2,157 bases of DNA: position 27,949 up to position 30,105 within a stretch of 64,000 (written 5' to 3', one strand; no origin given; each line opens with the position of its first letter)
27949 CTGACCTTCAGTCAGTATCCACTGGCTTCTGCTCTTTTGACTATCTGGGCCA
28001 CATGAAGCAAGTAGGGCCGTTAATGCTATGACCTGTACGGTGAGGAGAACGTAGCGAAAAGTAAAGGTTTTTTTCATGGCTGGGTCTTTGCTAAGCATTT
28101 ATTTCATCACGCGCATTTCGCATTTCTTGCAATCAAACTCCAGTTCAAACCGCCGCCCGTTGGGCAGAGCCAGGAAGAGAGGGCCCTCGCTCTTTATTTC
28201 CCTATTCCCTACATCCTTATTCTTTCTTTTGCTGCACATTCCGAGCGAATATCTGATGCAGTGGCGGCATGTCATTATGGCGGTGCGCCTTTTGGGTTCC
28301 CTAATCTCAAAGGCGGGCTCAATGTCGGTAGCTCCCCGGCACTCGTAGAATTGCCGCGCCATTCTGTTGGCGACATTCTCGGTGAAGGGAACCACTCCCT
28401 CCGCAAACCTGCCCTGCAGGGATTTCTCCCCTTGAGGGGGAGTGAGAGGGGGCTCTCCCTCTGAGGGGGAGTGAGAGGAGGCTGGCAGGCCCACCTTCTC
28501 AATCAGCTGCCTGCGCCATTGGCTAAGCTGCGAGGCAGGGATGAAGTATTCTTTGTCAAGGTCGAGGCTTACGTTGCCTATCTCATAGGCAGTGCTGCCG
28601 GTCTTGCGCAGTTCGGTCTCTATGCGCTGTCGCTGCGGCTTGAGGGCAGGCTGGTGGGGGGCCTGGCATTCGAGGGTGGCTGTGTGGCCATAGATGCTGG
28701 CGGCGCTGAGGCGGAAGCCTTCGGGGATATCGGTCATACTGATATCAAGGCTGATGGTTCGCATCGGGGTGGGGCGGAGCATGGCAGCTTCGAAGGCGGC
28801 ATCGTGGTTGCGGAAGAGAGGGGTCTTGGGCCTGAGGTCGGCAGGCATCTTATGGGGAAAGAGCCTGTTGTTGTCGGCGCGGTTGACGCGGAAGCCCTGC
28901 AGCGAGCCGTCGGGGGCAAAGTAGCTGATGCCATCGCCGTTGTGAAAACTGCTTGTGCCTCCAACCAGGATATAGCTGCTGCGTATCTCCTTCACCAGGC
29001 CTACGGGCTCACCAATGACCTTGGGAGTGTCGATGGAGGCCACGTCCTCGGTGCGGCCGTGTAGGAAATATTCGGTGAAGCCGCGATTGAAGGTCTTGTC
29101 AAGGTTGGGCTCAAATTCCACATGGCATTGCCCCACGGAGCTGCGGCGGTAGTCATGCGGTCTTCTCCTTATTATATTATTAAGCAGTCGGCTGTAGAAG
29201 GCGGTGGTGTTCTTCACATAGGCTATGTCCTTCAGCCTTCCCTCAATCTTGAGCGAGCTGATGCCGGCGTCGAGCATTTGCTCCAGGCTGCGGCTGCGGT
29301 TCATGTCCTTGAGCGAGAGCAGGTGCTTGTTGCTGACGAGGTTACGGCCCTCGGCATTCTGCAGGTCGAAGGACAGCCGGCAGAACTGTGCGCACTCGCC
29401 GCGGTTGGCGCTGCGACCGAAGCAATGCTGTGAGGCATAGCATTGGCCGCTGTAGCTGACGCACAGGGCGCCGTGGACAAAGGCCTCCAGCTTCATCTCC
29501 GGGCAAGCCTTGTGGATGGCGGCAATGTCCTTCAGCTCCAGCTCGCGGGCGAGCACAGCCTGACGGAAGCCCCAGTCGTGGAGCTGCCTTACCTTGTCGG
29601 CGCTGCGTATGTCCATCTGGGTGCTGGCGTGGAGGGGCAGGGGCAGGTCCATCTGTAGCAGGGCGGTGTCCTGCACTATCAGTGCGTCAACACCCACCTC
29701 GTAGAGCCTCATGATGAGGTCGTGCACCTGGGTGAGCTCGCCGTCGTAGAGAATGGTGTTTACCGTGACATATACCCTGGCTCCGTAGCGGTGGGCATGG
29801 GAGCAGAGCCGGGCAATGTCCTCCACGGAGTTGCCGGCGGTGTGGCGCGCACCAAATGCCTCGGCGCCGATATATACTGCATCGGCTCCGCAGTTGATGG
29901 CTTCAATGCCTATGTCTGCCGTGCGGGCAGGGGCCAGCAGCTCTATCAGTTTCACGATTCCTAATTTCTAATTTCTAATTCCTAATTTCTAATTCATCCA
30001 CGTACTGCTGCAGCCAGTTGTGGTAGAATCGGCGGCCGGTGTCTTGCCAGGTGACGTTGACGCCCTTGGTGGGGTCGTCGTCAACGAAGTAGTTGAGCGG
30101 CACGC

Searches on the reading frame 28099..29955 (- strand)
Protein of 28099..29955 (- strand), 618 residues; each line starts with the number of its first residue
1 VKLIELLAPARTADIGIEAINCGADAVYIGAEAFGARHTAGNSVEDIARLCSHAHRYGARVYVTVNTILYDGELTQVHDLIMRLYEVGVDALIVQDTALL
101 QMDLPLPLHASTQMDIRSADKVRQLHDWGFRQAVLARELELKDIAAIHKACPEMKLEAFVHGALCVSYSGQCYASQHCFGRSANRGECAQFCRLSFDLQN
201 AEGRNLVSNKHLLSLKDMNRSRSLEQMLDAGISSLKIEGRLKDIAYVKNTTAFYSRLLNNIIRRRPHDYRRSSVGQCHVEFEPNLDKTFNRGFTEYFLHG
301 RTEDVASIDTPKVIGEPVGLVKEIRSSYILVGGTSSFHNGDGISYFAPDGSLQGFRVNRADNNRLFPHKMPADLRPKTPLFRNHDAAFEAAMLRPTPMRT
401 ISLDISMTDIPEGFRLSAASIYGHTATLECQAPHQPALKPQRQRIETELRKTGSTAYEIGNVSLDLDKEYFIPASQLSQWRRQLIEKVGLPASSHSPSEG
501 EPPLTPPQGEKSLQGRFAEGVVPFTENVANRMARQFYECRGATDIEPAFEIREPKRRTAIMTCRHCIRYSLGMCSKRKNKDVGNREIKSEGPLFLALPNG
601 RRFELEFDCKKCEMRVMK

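Call 89: search_protein_families(library=pfam, proteins=[window:28099-29955:-], max_evalue=0.00001)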
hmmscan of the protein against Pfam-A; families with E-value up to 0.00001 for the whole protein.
window:28099-29955:- (618 aa): 2 families
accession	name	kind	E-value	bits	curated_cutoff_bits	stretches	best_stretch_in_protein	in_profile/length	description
PF01136.24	Peptidase_U32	-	4.7e-69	232.7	22.4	1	76-303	3-232/233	Peptidase family U32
PF12392.13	DUF3656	-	3.6e-17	63.5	22.1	1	380-487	1-103/109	Collagenase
